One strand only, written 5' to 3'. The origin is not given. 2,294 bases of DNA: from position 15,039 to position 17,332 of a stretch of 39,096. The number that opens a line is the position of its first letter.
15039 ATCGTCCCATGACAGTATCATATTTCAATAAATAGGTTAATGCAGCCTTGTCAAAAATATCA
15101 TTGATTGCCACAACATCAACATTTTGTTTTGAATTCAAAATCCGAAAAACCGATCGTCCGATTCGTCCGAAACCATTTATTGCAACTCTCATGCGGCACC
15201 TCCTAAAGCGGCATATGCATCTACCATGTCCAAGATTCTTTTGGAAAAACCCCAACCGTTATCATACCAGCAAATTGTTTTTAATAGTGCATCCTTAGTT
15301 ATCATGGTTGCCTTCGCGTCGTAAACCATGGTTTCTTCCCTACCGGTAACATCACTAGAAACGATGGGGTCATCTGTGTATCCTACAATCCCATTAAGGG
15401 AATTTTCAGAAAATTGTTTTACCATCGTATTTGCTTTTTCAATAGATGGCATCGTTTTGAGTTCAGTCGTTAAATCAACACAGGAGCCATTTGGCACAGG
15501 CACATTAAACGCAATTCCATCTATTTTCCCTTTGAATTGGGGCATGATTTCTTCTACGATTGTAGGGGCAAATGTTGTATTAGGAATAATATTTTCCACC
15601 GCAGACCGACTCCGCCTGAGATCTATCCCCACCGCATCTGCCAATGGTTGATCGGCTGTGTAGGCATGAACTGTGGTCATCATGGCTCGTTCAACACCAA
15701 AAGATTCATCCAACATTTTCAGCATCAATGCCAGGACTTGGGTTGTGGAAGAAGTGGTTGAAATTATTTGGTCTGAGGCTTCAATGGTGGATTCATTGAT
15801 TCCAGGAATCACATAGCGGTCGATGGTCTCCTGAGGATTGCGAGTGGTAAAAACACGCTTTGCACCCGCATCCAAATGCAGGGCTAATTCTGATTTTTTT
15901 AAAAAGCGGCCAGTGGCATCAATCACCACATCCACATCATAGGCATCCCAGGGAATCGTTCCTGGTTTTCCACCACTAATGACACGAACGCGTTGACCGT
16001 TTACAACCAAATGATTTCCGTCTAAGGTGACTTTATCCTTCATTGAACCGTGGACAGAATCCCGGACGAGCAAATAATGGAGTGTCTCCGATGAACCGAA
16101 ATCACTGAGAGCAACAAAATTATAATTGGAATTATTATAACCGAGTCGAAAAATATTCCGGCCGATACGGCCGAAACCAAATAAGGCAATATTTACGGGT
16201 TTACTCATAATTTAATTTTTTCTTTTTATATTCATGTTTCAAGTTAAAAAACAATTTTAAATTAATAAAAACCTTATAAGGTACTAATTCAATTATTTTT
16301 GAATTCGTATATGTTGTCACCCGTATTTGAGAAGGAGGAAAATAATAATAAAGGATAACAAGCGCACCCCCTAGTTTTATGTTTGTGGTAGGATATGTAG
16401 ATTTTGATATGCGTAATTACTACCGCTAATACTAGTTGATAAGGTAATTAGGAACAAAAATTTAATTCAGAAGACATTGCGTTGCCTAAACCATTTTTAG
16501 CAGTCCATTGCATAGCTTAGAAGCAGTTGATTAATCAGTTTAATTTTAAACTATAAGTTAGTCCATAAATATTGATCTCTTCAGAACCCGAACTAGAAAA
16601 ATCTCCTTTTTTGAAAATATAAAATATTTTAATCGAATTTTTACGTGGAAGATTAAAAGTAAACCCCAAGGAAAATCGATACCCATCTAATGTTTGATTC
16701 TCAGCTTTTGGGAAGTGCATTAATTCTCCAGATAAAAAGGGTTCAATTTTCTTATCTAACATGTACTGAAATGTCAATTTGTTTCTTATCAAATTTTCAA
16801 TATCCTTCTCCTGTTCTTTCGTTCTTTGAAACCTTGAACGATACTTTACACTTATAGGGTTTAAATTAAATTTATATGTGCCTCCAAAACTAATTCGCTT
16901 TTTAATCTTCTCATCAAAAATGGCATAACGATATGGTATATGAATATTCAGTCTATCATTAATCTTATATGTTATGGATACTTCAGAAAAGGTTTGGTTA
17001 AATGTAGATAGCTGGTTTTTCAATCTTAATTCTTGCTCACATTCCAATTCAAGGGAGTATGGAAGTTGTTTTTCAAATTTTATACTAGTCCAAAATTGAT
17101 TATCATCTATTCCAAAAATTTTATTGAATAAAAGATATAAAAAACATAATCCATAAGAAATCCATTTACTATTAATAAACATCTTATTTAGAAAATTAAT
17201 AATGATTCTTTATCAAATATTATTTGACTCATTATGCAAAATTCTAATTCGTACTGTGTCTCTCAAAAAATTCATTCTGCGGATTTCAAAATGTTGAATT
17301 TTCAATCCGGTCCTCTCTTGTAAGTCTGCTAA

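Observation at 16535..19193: AT-rich four-gene island (LTD lipoprotein, VTC domain, DUF4956 membrane protein, small beta-barrel): a candidate envelope-spanning polyphosphate system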

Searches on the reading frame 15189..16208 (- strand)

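Call 3: search_protein_families(library=pfam, proteins=[window:15189-16208:-], max_evalue=0.01)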
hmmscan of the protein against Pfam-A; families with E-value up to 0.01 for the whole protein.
window:15189-16208:- (339 aa): 2 families
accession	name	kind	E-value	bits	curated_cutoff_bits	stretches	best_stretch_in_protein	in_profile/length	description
PF02800.25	Gp_dh_C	-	3.5e-48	163.6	24.4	1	159-315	1-158/158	Glyceraldehyde 3-phosphate dehydrogenase, C-terminal domain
PF00044.30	Gp_dh_N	-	8.9e-30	103.4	31.7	1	5-104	1-100/101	Glyceraldehyde 3-phosphate dehydrogenase, NAD binding domain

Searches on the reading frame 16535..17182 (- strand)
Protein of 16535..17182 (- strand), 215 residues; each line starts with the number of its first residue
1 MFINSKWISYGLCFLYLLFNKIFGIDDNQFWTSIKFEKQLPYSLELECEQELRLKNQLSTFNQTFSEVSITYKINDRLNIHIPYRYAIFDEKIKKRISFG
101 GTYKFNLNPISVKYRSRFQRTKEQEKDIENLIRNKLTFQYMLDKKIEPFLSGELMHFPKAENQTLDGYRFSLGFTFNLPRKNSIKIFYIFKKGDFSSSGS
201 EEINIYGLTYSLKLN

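Call 3: search_protein_families(library=pfam, proteins=[window:16535-17182:-], max_evalue=0.01)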
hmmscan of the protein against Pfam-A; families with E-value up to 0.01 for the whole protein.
window:16535-17182:- (215 aa): 1 family
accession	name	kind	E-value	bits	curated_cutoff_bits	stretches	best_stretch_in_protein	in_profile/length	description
PF10677.15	DUF2490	-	4.2e-21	76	29.8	1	28-193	1-177/186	Protein of unknown function (DUF2490)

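Call 4: search_protein_families(library=ncbifam, proteins=[window:16535-17182:-], max_evalue=0.01)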
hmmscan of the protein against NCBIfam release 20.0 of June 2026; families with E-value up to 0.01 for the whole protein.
window:16535-17182:- (215 aa): 0 families

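Call 61: search_solved_structures(query=A8, max_evalue=10, show_alignments=0)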
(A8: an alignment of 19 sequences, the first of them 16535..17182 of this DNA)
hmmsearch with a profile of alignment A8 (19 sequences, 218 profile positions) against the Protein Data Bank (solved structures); distinct sequences matched with E-value up to 10: 2.
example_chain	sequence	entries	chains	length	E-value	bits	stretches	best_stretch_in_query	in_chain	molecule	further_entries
4fqe_A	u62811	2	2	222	0.38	13.6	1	102-185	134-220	Oligogalacturonate-specific porin kdgM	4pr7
3ni0_A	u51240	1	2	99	0.61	12.9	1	35-83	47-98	Bone marrow stromal antigen 2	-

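Call 69: search_protein_families(library=pfam, alignment_id=A8, max_evalue=5)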
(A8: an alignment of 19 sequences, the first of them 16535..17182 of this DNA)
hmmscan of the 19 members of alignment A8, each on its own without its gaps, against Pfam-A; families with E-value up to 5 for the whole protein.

A. member 1, window:16535-17182:- (215 aa): 2 families
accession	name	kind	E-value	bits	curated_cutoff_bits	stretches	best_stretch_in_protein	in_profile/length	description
PF10677.15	DUF2490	-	4.2e-21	76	29.8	1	28-193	1-177/186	Protein of unknown function (DUF2490)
PF04338.18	DUF481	-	0.065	13.7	21.1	1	33-90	132-189/210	Protein of unknown function, DUF481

B. families by the number of members that match (of 19 scanned): 22 families
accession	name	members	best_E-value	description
PF10677.15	DUF2490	19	9.4e-29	Protein of unknown function (DUF2490)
PF04338.18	DUF481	8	0.0002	Protein of unknown function, DUF481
PF13505.12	OMP_b-brl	4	9.7e-05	Outer membrane protein beta-barrel domain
PF06178.19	KdgM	3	0.0067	Oligogalacturonate-specific porin protein (KdgM)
PF13609.12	Porin_4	3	0.085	Gram-negative porin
PF25222.1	DUF7840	2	0.00017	Domain of unknown function (DUF7840)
PF21012.3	DUF6850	1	0.00031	Family of unknown function (DUF6850)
PF04453.20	LptD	1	0.00045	LPS transport system D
PF01459.28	Porin_3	1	0.0012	Eukaryotic porin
PF23047.1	DUF7038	1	0.0024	Domain of unknown function (DUF7038)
PF13557.12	Phenol_MetA_deg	1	0.0032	Putative MetA-pathway of phenol degradation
PF03349.22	Toluene_X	1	0.0035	Outer membrane protein transport protein (OMPP1/FadL/TodX)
PF19494.5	DUF6029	1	0.011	Family of unknown function (DUF6029)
PF19089.6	DUF5777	1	0.028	Membrane bound beta barrel domain (DUF5777)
PF01062.27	Bestrophin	1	0.093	Bestrophin, RFP-TM, chloride channel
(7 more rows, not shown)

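Call 75: search_protein_families(library=padloc, proteins=[window:16535-17182:-], max_evalue=0.01)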
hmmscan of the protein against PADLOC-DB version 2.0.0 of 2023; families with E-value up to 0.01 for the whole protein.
window:16535-17182:- (215 aa): 0 families
